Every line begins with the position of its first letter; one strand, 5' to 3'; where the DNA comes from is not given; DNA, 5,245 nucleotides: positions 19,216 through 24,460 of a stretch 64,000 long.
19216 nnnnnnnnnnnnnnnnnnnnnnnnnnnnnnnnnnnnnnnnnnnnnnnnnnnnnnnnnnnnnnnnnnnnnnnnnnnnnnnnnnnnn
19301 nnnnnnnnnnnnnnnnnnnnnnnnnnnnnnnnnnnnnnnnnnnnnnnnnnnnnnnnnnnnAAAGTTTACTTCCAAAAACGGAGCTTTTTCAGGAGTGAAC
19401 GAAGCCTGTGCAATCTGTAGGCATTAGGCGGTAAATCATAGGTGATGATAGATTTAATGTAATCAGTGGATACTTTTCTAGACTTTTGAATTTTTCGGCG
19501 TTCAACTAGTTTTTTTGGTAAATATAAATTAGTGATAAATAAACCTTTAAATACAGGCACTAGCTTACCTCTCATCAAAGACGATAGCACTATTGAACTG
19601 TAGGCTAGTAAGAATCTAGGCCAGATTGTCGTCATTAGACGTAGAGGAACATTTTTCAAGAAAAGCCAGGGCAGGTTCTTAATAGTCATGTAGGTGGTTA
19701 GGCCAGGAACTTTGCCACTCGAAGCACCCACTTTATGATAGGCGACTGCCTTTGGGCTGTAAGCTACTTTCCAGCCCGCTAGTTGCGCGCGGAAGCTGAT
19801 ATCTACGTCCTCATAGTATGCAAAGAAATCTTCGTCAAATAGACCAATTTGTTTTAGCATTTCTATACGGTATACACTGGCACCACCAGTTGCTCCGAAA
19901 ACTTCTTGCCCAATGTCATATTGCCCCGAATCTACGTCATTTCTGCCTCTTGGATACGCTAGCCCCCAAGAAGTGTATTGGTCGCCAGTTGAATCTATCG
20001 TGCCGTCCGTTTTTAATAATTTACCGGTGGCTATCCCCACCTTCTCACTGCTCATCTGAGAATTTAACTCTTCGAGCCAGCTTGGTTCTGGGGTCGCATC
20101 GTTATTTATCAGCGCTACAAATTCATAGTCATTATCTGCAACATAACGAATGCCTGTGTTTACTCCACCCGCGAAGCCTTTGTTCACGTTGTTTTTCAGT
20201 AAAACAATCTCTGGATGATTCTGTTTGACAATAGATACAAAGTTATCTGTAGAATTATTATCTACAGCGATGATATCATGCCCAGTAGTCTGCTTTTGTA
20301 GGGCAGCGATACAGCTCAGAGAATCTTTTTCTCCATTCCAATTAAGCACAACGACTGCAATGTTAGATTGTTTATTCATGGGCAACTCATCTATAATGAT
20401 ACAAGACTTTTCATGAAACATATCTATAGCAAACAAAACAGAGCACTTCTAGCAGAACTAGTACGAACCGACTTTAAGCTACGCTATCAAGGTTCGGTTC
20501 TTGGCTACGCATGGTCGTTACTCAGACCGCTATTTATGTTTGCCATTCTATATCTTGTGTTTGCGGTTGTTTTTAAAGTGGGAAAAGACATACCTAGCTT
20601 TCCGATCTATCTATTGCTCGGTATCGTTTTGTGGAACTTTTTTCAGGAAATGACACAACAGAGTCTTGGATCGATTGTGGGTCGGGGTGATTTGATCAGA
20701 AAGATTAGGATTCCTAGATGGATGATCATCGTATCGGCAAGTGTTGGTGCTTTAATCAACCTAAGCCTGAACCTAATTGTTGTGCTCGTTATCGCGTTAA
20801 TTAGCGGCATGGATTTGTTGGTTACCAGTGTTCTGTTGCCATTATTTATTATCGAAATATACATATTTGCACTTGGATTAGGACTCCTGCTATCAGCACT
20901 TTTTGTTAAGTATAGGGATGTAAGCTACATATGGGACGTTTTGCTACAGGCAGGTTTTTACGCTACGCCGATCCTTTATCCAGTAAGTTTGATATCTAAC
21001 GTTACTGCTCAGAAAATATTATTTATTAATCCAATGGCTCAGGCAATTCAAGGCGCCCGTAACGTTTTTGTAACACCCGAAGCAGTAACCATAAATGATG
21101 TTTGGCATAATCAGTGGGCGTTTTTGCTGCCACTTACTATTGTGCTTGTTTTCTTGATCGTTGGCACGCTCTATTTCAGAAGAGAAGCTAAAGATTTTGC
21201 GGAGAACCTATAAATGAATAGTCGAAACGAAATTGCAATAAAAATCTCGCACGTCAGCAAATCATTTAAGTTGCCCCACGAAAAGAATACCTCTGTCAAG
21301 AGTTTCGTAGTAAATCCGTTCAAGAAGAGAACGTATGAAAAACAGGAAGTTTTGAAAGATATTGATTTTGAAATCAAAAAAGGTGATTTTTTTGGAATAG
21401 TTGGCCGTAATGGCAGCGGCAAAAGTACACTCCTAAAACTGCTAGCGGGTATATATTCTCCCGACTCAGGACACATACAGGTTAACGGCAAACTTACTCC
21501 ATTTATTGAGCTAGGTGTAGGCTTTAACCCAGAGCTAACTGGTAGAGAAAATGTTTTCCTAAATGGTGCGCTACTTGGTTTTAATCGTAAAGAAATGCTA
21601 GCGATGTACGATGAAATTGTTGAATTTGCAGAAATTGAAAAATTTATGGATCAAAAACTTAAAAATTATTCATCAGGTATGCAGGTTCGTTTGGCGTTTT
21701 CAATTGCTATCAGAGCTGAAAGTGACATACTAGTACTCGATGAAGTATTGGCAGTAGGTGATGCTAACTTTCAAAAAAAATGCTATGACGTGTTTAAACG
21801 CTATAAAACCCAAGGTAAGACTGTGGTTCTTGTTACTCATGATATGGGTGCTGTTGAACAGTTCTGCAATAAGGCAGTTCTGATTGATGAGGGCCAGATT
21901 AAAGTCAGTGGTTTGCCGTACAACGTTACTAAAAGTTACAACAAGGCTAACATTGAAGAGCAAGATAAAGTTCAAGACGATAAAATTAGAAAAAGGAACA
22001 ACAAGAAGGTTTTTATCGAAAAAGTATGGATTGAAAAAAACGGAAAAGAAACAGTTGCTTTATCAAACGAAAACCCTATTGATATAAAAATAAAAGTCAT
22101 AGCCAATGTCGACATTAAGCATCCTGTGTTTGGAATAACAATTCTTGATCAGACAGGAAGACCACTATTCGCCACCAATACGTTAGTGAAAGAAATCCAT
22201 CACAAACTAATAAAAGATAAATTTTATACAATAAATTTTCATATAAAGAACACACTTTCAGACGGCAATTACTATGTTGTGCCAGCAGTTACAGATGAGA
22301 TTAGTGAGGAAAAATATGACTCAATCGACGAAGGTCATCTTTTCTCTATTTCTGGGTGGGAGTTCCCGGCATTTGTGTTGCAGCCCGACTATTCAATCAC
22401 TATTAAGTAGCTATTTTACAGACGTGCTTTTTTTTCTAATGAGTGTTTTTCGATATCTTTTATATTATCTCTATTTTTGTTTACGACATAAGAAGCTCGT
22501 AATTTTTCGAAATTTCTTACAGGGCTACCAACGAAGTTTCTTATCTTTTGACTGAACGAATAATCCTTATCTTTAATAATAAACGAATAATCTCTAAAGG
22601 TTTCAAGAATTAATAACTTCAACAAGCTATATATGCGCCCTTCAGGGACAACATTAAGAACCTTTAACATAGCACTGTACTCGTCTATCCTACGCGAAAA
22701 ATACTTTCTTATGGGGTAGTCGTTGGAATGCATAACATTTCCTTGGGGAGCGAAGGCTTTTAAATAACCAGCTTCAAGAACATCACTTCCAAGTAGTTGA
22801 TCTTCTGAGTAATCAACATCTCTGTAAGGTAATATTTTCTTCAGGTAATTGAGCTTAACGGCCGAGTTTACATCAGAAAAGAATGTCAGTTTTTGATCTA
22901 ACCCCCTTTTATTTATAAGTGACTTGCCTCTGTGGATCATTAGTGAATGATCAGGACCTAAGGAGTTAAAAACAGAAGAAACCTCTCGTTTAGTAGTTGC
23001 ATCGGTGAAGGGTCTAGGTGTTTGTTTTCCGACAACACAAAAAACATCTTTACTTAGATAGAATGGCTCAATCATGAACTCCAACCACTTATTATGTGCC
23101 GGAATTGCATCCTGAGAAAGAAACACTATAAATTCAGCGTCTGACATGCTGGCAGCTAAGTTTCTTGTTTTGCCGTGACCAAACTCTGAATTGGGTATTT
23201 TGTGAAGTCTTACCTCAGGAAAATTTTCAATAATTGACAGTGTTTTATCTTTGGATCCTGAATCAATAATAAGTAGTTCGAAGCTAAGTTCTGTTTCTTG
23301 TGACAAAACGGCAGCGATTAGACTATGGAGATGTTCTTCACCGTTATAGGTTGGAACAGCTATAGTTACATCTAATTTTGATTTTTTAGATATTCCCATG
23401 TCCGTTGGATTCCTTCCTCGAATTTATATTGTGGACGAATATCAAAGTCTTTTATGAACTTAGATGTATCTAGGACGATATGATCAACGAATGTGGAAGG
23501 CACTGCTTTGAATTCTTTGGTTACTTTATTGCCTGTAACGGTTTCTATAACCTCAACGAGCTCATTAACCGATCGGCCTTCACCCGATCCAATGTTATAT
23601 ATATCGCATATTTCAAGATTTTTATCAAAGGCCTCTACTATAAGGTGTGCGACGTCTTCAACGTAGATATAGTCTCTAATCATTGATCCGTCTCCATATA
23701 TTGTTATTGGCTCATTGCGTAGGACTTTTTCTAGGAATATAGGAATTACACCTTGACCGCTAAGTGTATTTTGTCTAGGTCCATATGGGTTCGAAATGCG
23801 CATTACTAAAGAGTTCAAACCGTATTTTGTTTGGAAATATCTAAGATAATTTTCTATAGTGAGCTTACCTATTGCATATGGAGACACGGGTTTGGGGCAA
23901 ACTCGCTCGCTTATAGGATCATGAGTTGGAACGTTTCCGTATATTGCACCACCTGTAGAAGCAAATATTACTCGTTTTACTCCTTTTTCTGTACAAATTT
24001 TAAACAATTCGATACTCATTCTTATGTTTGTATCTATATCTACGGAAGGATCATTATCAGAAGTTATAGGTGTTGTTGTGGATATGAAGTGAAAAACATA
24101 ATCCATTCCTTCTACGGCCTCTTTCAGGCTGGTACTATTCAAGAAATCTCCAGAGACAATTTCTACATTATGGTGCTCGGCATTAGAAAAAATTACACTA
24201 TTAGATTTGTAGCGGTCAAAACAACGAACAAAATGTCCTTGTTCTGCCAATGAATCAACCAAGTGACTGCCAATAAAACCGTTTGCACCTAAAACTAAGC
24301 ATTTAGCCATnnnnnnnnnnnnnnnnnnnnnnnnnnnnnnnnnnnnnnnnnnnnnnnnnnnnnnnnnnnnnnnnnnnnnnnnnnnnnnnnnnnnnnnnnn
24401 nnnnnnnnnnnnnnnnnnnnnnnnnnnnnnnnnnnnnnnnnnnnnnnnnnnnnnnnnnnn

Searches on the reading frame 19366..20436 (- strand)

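Call 24: search_protein_families(library=pfam, proteins=[window:19366-20436:-], max_evalue=0.001)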
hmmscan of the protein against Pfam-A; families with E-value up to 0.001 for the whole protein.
window:19366-20436:- (356 aa): 3 families
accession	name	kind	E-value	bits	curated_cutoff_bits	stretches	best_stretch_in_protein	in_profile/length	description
PF00535.33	Glycos_transf_2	-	2.2e-18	67.2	23.3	1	28-197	2-167/168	Glycosyl transferase family 2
PF13641.12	Glyco_tranf_2_3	-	8.8e-16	59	27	1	26-239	3-216/230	Glycosyltransferase like family 2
PF13632.12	Glyco_trans_2_3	-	1.4e-09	38.5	27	1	107-236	2-125/198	Glycosyl transferase family group 2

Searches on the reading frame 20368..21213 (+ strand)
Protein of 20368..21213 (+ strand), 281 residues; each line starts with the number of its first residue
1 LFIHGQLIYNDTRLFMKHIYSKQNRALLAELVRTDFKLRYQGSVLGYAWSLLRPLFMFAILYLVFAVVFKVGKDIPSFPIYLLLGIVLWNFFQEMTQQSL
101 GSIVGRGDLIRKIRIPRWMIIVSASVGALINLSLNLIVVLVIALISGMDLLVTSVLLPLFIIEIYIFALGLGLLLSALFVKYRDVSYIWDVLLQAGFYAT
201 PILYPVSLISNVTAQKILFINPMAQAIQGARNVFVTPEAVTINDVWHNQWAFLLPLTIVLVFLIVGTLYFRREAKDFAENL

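Call 24: search_protein_families(library=pfam, proteins=[window:20368-21213:+], max_evalue=0.001)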
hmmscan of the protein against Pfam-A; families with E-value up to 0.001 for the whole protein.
window:20368-21213:+ (281 aa): 1 family
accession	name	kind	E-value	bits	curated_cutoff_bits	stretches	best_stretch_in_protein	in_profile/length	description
PF01061.29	ABC2_membrane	-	2.5e-18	66.9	26.9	1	30-234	5-210/211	ABC-2 type transporter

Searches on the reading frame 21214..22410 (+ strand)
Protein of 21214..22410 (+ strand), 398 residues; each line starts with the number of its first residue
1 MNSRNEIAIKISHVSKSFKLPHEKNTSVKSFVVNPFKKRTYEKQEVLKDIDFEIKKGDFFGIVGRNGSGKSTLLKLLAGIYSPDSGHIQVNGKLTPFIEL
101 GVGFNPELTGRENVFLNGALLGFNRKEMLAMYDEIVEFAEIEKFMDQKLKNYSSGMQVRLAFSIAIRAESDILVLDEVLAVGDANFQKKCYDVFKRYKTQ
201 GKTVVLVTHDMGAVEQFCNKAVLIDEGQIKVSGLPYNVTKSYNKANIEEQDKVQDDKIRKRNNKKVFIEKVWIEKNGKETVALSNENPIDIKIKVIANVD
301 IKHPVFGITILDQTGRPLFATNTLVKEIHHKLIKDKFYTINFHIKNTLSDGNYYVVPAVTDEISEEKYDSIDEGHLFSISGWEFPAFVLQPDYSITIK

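Call 24: search_protein_families(library=pfam, proteins=[window:21214-22410:+], max_evalue=0.001)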
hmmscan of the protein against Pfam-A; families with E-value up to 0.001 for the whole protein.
window:21214-22410:+ (398 aa): 6 families
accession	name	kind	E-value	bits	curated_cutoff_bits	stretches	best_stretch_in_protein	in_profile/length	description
PF00005.33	ABC_tran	-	5.6e-23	82.5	25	1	47-178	1-135/137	ABC transporter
PF14524.12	Wzt_C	-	9.7e-17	61.7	30.4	1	262-379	6-129/143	Wzt C-terminal domain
PF13304.12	AAA_21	-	5.7e-08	33.6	27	1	59-101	1-43/304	AAA domain, putative AbiEii toxin, Type IV TA system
PF13175.12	AAA_15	-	0.0001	22.5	32.1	1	57-279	24-191/374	AAA ATPase domain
PF13476.12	AAA_23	-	0.00021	22.4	27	1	48-77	13-39/201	AAA domain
PF13555.12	AAA_29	-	0.00066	19.8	27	0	51-83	16-48/61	P-loop containing region of AAA domain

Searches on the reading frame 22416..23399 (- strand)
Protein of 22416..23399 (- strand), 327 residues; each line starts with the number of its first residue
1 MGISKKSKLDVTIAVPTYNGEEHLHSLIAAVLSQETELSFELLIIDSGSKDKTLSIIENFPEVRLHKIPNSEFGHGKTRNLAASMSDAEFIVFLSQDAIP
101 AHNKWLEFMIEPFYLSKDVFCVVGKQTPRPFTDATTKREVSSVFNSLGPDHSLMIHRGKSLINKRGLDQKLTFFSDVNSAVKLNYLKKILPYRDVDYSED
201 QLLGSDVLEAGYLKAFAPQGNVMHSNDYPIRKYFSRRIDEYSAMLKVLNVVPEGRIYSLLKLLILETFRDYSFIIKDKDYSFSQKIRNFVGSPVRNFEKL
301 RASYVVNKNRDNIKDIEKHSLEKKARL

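Call 67: search_protein_families(library=pfam, proteins=[window:22416-23399:-], max_evalue=0.0001)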
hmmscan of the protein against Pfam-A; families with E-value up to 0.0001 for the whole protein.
window:22416-23399:- (327 aa): 3 families
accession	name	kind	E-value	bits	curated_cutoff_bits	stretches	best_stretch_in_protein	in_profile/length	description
PF00535.33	Glycos_transf_2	-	7.7e-21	75.2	23.3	1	12-189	1-167/168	Glycosyl transferase family 2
PF10111.15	Glyco_tranf_2_2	-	2.3e-08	34.3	27.3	1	13-101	2-95/276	Glycosyltransferase like family 2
PF13641.12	Glyco_tranf_2_3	-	3e-07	31.1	27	1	11-127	3-124/230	Glycosyltransferase like family 2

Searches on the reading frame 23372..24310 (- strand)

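Call 67: search_protein_families(library=pfam, proteins=[window:23372-24310:-], max_evalue=0.0001)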
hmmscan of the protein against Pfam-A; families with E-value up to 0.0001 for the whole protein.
window:23372-24310:- (312 aa): 7 families
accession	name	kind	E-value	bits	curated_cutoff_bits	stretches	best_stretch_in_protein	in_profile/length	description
PF01370.27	Epimerase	-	6.8e-56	189.8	20.9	1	5-241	2-240/240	NAD dependent epimerase/dehydratase family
PF16363.11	GDP_Man_Dehyd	-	1.5e-39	136.8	27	1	5-304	1-332/332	GDP-mannose 4,6 dehydratase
PF01073.25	3Beta_HSD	-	3.7e-21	75.8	22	1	5-228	1-229/280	3-beta hydroxysteroid dehydrogenase/isomerase family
PF05368.20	NmrA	-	1.5e-18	67.8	27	1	3-278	4-251/298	NmrA-like family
PF13460.12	NAD_binding_10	-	1.5e-17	64.5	27.2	1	8-158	1-133/184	NAD(P)H-binding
PF02719.21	Polysacc_synt_2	-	1e-14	54.9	20.2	1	5-265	2-253/293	Polysaccharide biosynthesis protein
PF04321.23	RmlD_sub_bind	-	1.1e-10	41.5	27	1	3-272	2-243/287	RmlD substrate binding domain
